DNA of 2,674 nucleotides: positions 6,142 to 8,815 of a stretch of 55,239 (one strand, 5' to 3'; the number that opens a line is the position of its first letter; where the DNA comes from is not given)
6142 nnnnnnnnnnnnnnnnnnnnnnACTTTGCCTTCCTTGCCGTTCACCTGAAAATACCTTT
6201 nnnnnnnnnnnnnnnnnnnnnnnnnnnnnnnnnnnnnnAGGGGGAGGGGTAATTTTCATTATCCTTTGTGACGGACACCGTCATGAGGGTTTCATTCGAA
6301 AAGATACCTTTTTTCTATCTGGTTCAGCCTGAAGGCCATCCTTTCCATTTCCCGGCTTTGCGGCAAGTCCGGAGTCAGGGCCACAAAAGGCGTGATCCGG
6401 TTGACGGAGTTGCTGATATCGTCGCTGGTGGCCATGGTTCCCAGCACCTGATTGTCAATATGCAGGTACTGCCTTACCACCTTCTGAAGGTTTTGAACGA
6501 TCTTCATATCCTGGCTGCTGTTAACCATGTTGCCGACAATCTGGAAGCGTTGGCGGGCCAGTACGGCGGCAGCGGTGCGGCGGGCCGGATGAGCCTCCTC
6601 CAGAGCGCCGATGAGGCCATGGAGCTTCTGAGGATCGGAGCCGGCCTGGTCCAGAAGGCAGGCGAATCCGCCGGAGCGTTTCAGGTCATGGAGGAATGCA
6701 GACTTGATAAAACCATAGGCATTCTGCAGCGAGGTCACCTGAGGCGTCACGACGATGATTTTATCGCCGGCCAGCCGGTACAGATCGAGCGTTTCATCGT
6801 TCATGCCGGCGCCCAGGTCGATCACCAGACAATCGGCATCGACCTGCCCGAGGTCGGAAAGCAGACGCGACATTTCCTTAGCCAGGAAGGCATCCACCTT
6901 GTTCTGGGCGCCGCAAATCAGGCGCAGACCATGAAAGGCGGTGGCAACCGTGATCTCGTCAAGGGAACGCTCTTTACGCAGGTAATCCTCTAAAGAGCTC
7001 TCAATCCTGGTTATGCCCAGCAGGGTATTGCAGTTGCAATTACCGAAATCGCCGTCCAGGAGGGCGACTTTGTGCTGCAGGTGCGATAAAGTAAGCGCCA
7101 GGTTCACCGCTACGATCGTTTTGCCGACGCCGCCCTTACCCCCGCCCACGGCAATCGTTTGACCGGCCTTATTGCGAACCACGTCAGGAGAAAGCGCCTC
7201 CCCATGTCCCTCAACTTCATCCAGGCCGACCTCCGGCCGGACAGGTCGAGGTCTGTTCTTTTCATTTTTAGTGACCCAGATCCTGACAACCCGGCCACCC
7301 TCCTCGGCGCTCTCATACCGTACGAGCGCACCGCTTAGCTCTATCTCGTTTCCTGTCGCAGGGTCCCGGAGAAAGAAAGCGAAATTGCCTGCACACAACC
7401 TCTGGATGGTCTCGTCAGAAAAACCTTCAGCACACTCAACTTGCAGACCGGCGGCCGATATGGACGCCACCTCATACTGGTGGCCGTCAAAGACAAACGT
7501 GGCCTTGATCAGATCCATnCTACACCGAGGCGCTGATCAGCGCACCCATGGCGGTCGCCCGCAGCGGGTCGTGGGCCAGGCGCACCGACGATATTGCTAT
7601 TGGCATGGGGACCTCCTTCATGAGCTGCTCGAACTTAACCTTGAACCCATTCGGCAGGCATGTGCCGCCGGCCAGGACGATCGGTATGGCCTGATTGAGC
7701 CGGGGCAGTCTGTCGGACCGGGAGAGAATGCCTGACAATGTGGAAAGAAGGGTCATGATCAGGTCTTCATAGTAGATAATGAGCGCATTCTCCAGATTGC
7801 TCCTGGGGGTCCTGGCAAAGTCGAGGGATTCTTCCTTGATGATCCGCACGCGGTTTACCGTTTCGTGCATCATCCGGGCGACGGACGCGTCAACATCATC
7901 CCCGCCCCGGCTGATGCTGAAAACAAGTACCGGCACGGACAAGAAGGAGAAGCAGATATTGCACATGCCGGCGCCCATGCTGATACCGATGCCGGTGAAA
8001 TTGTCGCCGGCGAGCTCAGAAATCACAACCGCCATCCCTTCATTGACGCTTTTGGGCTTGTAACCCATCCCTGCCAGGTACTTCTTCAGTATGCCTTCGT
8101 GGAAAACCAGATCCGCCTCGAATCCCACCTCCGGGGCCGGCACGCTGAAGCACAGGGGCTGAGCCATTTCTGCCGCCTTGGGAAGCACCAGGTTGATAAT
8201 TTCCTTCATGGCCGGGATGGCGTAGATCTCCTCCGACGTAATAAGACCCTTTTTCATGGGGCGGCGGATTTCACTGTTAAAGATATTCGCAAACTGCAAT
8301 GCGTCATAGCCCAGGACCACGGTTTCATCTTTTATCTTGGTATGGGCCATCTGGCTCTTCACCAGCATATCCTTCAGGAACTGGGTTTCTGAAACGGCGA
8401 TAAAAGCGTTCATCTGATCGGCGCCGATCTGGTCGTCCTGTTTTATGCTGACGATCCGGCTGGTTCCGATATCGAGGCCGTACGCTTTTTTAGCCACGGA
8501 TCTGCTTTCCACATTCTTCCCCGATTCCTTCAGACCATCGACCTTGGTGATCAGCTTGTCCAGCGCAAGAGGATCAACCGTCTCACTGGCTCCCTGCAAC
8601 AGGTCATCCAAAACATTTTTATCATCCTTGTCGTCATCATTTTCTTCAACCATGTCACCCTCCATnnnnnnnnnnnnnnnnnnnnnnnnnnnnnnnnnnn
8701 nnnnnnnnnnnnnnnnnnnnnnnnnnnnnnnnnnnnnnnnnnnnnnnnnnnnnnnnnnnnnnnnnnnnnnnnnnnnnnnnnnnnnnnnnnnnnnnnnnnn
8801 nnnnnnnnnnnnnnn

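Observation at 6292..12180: Three actin-fold genes in series, two of them in parM-parR-like pairs, ending with a MinD-like ATPase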

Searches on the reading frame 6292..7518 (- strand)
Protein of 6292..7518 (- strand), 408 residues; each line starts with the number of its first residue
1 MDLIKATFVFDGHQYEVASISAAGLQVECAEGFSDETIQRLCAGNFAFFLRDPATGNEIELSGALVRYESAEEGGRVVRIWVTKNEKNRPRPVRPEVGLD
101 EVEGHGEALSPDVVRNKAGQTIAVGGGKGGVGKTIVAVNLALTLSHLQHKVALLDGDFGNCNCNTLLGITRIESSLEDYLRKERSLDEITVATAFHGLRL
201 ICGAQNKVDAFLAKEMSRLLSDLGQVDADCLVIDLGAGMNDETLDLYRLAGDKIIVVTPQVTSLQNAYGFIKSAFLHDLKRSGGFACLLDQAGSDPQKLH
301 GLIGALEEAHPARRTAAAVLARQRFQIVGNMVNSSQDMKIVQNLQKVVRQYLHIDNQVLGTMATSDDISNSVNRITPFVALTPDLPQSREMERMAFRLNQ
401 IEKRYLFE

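Call 4: search_protein_families(library=pfam, proteins=[window:6292-7518:-], max_evalue=0.1)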
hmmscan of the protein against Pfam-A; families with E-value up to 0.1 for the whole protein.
window:6292-7518:- (408 aa): 8 families
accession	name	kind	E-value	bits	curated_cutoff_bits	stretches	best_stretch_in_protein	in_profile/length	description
PF10609.15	ParA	-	9.1e-18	65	27.1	1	120-267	4-153/246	NUBPL iron-transfer P-loop NTPase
PF01656.29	CbiA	-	1.1e-12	48.4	25.4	1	122-376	1-123/125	CobQ/CobB/MinD/ParA nucleotide binding domain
PF13614.12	AAA_31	-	2.3e-10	41.1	27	1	120-209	2-94/177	AAA domain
PF02374.21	ArsA_ATPase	-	0.00023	20.9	24.3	1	125-156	6-37/305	Anion-transporting ATPase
PF09140.17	MipZ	-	0.0039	17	20.7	1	121-167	2-48/262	ATPase MipZ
PF00142.24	Fer4_NifH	-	0.023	14.6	25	0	122-191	3-70/271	4Fe-4S iron sulfur cluster binding proteins, NifH/frxC family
PF06564.18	CBP_BcsQ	-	0.064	13.2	21.3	0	121-155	3-37/234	Cellulose biosynthesis protein BcsQ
PF01583.26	APS_kinase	-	0.087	13.3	21.1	0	127-169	9-51/152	Adenylylsulphate kinase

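Call 33: search_protein_families(library=ncbifam, proteins=[window:6292-7518:-], max_evalue=0.1)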
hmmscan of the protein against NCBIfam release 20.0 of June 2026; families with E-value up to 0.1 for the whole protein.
window:6292-7518:- (408 aa): 28 families (the best 25 are shown)
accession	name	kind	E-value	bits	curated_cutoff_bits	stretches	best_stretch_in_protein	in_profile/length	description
TIGR01969.1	minD_arch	subfamily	2.4e-22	79.4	201.75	1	121-268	2-149/251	cell division ATPase MinD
TIGR01968.1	minD_bact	equivalog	9.8e-20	71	212.9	1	120-267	2-151/261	septum site-determining protein MinD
NF041136.1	MrpORP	equivalog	2.3e-15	56.8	450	1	120-266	6-155/365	iron-sulfur cluster carrier protein MrpORP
TIGR03018.1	pepcterm_TyrKin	hypoth_equivalog_domain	9.2e-14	51.3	230.65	1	115-266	31-188/207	XrtA-associated tyrosine autokinase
NF008669.0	PRK11670.1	equivalog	9e-11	41.3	348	1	121-267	109-257/369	iron-sulfur cluster carrier protein ApbC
NF008079.0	PRK10818.1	equivalog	5.1e-10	39.1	508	1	121-267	4-153/270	septum site-determining protein MinD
NF047398.1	AAA_KGGVGR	domain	5.4e-08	33.4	90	1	120-183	3-68/190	KGGVGR-motif variant AAA ATPase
TIGR03815.1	CpaE_hom_Actino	equivalog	9.6e-08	31.5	154.45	1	115-267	107-262/340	septum site-determining protein Ssd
TIGR01007.1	eps_fam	subfamily_domain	8.2e-07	28.8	108.05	1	120-234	18-134/204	polysaccharide biosynthesis tyrosine autokinase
NF041546.1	ParA_partition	equivalog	1.3e-06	28.1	180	1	121-157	1-37/203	ParA family partition ATPase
TIGR03371.1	cellulose_yhjQ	equivalog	4.4e-05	23.1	157.85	1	120-263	2-150/246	cellulose biosynthesis protein BcsQ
TIGR04291.1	arsen_driv_ArsA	equivalog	8.9e-05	21.4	650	1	119-157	319-357/565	arsenical pump-driving ATPase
TIGR03029.1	EpsG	equivalog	0.00015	21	313.8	1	120-204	104-188/274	chain length determinant protein tyrosine kinase EpsG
TIGR02016.1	BchX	equivalog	0.0002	20.8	331.2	1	121-192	2-72/296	chlorophyllide a reductase iron protein subunit X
NF033200.1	F430_CfbC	exception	0.00023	20.6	402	1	122-199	3-79/260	Ni-sirohydrochlorin a,c-diamide reductive cyclase ATP-dependent reductase subunit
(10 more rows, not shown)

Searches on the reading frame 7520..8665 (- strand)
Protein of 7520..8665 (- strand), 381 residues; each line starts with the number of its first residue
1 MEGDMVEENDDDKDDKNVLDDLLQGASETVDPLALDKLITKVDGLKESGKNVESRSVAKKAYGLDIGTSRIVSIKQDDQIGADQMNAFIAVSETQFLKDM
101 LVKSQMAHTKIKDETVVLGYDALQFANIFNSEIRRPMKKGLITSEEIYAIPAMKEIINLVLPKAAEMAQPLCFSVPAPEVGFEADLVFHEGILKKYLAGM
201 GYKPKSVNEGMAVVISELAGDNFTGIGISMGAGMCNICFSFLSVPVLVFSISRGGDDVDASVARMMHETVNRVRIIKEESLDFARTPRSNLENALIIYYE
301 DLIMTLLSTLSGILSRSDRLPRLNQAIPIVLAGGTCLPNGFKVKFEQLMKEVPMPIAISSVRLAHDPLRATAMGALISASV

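Call 4: search_protein_families(library=pfam, proteins=[window:7520-8665:-], max_evalue=0.1)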
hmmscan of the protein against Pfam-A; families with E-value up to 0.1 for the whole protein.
window:7520-8665:- (381 aa): 1 family
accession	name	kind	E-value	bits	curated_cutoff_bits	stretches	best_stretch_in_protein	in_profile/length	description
PF25216.1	Volactin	-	5e-77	260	35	1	61-379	2-321/321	Volactin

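Call 10: search_solved_structures(query=window:7520-8665:-, max_evalue=1)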
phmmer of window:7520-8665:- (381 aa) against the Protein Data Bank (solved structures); distinct sequences matched with E-value up to 1: 1.
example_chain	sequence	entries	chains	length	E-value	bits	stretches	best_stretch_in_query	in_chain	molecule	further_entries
4egs_A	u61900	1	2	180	0.36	13.1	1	53-88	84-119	Ribose 5-phosphate isomerase RpiB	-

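Call 33: search_protein_families(library=ncbifam, proteins=[window:7520-8665:-], max_evalue=0.1)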
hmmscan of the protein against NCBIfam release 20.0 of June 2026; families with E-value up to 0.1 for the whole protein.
window:7520-8665:- (381 aa): 1 family
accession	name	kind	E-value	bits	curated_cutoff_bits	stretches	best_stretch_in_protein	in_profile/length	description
NF040964.1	MamK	subfamily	4.2e-05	22.8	400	1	63-274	4-197/335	MamK family actin-like protein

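Call 51: find_homologous_proteins(query=window:7520-8665:-, max_evalue=1e-10)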
Query window:7520-8665:- (381 aa): 488 proteins with E <= 1e-10 among 5228 candidates; the best 120 are listed.
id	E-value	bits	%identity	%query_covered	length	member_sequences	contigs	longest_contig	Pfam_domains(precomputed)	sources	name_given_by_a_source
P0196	1.1e-218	743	90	100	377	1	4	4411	PF25216.1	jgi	jgi:hypothetical protein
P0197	6.2e-210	715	85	100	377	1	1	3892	PF25216.1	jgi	-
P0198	5.5e-208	708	85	99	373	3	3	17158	PF25216.1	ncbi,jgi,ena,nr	ncbi:MAG: hypothetical protein D4R93_03915 [Deltaproteobacteria bacterium]|nr:MAG: hypothetical prot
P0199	3.8e-207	705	86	99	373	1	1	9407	PF25216.1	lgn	-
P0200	1.3e-206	704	85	100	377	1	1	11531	PF25216.1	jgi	jgi:hypothetical protein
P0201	1.5e-206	703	85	100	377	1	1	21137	PF25216.1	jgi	jgi:hypothetical protein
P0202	9.9e-206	701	85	99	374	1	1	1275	PF25216.1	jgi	jgi:hypothetical protein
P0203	1.3e-205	700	85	99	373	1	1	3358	PF25216.1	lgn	-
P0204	1.5e-204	697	84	99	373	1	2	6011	PF25216.1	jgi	jgi:hypothetical protein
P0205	4.1e-204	695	84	99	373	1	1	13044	PF25216.1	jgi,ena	-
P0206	9.3e-200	681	82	99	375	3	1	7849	PF25216.1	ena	-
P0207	2.6e-198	676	81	97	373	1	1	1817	PF25216.1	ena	-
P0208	1.1e-197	674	81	97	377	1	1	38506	PF25216.1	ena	-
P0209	2.5e-197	673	80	97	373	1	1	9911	PF25216.1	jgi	jgi:hypothetical protein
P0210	7.9e-197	671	80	100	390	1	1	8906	PF25216.1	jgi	jgi:hypothetical protein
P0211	1.5e-195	667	85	94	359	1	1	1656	PF25216.1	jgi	jgi:hypothetical protein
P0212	1.5e-195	667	80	97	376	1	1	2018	PF25216.1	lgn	-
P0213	2.8e-195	666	81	97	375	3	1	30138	PF25216.1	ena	-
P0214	1.1e-194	664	81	97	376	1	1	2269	PF25216.1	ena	-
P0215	6.0e-194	662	80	99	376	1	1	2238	PF25216.1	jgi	jgi:hypothetical protein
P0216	9.2e-194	661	79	97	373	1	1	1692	PF25216.1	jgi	jgi:hypothetical protein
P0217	2.3e-193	660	79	100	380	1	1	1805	PF25216.1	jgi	jgi:hypothetical protein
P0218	3.0e-193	660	79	99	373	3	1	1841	PF25216.1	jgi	jgi:hypothetical protein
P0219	3.8e-193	659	80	99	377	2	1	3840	PF25216.1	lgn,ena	-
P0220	4.3e-193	659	81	99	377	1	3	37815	PF25216.1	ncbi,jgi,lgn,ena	ncbi:MAG: hypothetical protein WCJ37_01590 [Syntrophus sp. (in: bacteria)]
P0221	7.6e-193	658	81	99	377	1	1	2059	PF25216.1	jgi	-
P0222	8.1e-193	658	80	99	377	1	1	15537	PF25216.1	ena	-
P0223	1.1e-192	658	80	97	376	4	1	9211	PF25216.1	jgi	jgi:hypothetical protein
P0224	1.7e-192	657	79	97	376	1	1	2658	PF25216.1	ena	-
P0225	1.7e-192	657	79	100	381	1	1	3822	PF25216.1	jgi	jgi:hypothetical protein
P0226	1.8e-192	657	80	97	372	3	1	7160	PF25216.1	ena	-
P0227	1.9e-192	657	78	99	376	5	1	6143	PF25216.1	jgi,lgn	-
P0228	2.9e-192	656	78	99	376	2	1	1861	PF25216.1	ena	-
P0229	4.0e-192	656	80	99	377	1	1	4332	PF25216.1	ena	-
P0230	4.9e-192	656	80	99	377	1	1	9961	PF25216.1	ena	-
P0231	5.0e-192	656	81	98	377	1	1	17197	PF25216.1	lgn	-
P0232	7.5e-192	655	79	99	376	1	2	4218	PF25216.1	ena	-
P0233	1.1e-191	654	80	99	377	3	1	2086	PF25216.1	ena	-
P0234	1.9e-191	654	79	99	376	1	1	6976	PF25216.1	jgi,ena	jgi:hypothetical protein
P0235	2.0e-191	654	79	99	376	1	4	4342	PF25216.1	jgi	jgi:hypothetical protein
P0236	2.0e-191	654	79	99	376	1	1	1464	PF25216.1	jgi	-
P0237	2.4e-191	653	79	100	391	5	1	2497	PF25216.1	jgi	jgi:hypothetical protein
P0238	2.4e-191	653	79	99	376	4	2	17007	PF25216.1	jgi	jgi:hypothetical protein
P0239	2.6e-191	653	79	99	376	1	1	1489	PF25216.1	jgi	jgi:hypothetical protein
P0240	2.7e-191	653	79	99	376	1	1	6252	PF25216.1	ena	-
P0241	4.1e-191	653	78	99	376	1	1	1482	PF25216.1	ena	-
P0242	4.2e-191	653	78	99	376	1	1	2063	PF25216.1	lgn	-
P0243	5.1e-191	652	78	99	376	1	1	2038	PF25216.1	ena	-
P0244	7.0e-191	652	78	99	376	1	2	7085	PF25216.1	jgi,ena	-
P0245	2.2e-190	650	78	99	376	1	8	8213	PF25216.1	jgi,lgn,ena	jgi:hypothetical protein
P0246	2.5e-190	650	78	99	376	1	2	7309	PF25216.1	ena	-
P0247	2.6e-190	650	78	99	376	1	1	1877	PF25216.1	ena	-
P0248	2.7e-190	650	78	99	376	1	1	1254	PF25216.1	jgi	jgi:hypothetical protein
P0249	3.8e-190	649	78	99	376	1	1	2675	PF25216.1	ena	-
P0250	4.3e-190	649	80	99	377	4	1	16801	PF25216.1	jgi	-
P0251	1.2e-189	648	80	99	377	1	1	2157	PF25216.1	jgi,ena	-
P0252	1.3e-188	644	78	99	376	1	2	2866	PF25216.1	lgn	-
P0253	1.7e-188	644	77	99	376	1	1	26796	PF25216.1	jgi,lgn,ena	-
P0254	1.8e-187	641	77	99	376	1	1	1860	PF25216.1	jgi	-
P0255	2.0e-187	640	77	99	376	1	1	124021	PF25216.1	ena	-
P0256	3.0e-187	640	78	97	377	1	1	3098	PF25216.1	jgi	jgi:hypothetical protein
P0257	4.7e-187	639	76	98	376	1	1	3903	PF25216.1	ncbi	-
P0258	7.7e-186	635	77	99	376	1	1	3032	PF25216.1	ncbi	-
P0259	4.6e-185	633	77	99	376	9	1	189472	PF25216.1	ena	-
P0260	6.2e-185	632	77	99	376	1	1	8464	PF25216.1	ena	-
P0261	1.2e-183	628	75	97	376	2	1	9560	PF25216.1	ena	-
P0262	1.3e-183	628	76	99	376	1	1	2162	PF25216.1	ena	-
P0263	5.9e-183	626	77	97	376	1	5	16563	PF25216.1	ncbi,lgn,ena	-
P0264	7.1e-181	619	74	99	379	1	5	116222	PF25216.1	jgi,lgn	jgi:hypothetical protein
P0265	5.7e-178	609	76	97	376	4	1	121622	PF25216.1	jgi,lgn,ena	-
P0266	1.2e-172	592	72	96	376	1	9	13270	PF25216.1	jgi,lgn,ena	-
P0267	5.0e-166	570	69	97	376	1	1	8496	PF25216.1,PF06723.20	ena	-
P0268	3.3e-164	564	68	99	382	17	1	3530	PF25216.1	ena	-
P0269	9.7e-164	563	69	97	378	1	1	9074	PF25216.1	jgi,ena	-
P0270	6.9e-163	560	85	80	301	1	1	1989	PF25216.1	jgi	jgi:actin-like ATPase involved in cell morphogenesis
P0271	1.3e-150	519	76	79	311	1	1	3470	PF25216.1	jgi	-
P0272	6.2e-150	517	61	99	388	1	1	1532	PF25216.1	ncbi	-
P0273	6.9e-150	517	81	74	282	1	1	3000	PF25216.1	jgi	jgi:hypothetical protein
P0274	2.5e-149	515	60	99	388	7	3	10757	PF25216.1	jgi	-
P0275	6.7e-148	511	61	99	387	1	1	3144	PF25216.1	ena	-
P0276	2.5e-145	502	60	97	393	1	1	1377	PF25216.1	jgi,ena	-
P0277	2.6e-144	499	61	97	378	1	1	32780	PF25216.1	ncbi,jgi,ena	-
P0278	7.7e-142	491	59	97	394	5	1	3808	PF25216.1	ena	-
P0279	3.5e-140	485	60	97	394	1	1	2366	PF25216.1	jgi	-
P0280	8.4e-139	481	84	67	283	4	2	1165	PF25216.1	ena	-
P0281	2.9e-136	472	57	96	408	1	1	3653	PF25216.1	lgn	-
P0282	2.8e-132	459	56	98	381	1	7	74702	PF25216.1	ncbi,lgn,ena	-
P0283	9.2e-132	457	54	96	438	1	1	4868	PF25216.1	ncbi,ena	ncbi:MAG: hypothetical protein WCQ99_07575 [Pseudomonadota bacterium]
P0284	1.1e-131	457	57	98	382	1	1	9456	PF25216.1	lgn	-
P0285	1.2e-129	450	54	98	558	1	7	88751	PF25216.1,PF00072.31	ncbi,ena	-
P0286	3.3e-129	449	55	97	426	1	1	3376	PF25216.1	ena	-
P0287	3.1e-128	446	54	98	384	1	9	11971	PF25216.1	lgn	-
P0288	1.3e-127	444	56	97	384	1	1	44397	PF25216.1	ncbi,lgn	ncbi:hypothetical protein WDW37_15050 [Bdellovibrionota bacterium FG-1]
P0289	2.2e-127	443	55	99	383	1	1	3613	PF25216.1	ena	-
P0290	3.8e-126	439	53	99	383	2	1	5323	PF25216.1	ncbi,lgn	ncbi:hypothetical protein WDW86_00240 [Bdellovibrionota bacterium FG-2]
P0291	5.6e-126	438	53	98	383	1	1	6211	PF25216.1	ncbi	ncbi:MAG: hypothetical protein WCG27_01655 [Pseudomonadota bacterium]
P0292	2.3e-125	436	53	99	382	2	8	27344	PF25216.1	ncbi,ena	-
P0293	1.2e-123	431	54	97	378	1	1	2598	PF25216.1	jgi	-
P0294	2.9e-123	429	53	97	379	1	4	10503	PF25216.1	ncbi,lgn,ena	-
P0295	2.5e-122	426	54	98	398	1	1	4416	PF25216.1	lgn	-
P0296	3.2e-122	426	83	60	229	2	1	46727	PF25216.1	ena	-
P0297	8.1e-122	425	53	97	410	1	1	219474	PF25216.1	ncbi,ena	-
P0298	6.9e-121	422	54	97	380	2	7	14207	PF25216.1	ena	-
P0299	8.2e-120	418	52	97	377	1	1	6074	PF25216.1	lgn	-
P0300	1.6e-117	411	77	64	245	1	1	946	PF25216.1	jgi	jgi:hypothetical protein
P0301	1.0e-115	405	54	85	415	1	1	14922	PF25216.1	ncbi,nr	ncbi:MAG: hypothetical protein HQK51_12155 [Oligoflexia bacterium]|nr:hypothetical protein [Oligofle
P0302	2.0e-115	404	51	90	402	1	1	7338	PF25216.1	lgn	-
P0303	6.0e-113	396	51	97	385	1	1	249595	PF25216.1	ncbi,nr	ncbi:MAG: hypothetical protein HQK49_04570 [Oligoflexia bacterium]|nr:hypothetical protein [Oligofle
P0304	2.3e-112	394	52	90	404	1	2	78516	PF25216.1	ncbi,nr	ncbi:MAG: hypothetical protein HQK50_09690 [Oligoflexia bacterium]|nr:hypothetical protein [Oligofle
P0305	2.4e-112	394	50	97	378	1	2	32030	PF25216.1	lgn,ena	-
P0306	1.7e-109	384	46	97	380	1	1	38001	PF25216.1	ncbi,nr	ncbi:MAG: hypothetical protein HQK53_02585 [Oligoflexia bacterium]|nr:hypothetical protein [Oligofle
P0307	5.7e-109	383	76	61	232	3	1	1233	PF25216.1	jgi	jgi:hypothetical protein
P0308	9.5e-107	375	77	61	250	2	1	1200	PF25216.1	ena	-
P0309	5.7e-106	373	44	97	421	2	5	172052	PF25216.1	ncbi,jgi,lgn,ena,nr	ncbi:MAG: hypothetical protein HN353_09820 [Bdellovibrionales bacterium]|jgi:hypothetical protein|nr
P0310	3.4e-100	354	50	84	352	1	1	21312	PF25216.1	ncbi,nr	ncbi:MAG: hypothetical protein HQM16_14060 [Deltaproteobacteria bacterium]|nr:hypothetical protein [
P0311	1.4e-98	348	47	91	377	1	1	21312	PF25216.1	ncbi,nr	ncbi:MAG: hypothetical protein HQM16_14045 [Deltaproteobacteria bacterium]|nr:hypothetical protein [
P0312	1.2e-97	345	49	82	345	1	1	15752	PF25216.1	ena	-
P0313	4.2e-95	337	42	98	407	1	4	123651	PF25216.1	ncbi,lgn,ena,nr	ncbi:MAG: hypothetical protein ISR65_03155 [Bacteriovoracaceae bacterium]|nr:hypothetical protein [B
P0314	6.3e-91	323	49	84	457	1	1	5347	PF18291.7,PF25216.1,PF00216.27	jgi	jgi:nucleoid DNA-binding protein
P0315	1.4e-90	322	47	84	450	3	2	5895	PF25216.1,PF00216.27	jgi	jgi:nucleoid DNA-binding protein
